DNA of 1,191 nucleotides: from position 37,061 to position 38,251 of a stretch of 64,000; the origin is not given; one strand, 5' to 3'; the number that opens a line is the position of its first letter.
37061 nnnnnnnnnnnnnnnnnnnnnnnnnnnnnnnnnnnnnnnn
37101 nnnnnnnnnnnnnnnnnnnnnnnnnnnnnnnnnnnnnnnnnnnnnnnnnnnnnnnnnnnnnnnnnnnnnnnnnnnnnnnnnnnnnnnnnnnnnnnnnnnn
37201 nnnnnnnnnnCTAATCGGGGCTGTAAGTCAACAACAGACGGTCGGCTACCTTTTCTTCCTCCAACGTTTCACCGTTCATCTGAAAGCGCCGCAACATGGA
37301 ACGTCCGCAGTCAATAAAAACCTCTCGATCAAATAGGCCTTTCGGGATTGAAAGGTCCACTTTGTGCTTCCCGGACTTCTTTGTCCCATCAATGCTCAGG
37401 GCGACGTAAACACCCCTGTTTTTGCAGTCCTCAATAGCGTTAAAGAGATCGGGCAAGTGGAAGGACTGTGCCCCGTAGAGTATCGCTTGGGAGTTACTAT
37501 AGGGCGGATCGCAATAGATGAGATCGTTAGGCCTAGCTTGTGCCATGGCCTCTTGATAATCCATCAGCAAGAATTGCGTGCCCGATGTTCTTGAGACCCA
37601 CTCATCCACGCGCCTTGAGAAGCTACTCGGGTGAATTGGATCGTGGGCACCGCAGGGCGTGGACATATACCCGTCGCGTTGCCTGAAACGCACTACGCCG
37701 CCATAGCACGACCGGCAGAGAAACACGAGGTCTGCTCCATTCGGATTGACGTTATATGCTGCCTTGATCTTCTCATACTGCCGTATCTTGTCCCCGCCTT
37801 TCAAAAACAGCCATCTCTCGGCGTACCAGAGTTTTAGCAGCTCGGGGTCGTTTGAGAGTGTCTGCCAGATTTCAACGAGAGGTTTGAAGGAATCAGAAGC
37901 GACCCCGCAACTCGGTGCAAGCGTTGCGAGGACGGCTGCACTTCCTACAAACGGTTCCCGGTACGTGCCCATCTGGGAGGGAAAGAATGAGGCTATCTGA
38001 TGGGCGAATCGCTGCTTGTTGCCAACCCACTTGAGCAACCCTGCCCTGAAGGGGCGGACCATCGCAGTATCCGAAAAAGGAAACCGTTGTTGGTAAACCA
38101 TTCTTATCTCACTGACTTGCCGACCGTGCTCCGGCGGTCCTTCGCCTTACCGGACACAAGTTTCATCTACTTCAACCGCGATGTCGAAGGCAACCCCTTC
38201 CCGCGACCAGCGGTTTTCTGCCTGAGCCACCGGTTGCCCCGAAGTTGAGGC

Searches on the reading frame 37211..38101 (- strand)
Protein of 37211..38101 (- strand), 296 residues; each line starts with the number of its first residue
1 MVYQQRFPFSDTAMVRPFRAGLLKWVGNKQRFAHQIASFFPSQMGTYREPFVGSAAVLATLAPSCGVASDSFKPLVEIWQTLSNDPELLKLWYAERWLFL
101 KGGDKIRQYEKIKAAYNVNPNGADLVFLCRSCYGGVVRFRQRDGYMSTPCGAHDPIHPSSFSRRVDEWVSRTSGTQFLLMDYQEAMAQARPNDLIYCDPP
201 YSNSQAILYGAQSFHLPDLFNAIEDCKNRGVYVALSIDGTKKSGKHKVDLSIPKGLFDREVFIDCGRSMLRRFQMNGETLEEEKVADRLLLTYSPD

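Call 93: search_protein_families(library=pfam, proteins=[window:37211-38101:-], max_evalue=0.001)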
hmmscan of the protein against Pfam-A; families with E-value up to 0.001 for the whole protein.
window:37211-38101:- (296 aa): 1 family
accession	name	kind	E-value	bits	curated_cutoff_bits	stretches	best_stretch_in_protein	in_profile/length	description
PF02086.21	MethyltransfD12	-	1.2e-21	78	22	1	25-241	1-233/253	D12 class N6 adenine-specific DNA methyltransferase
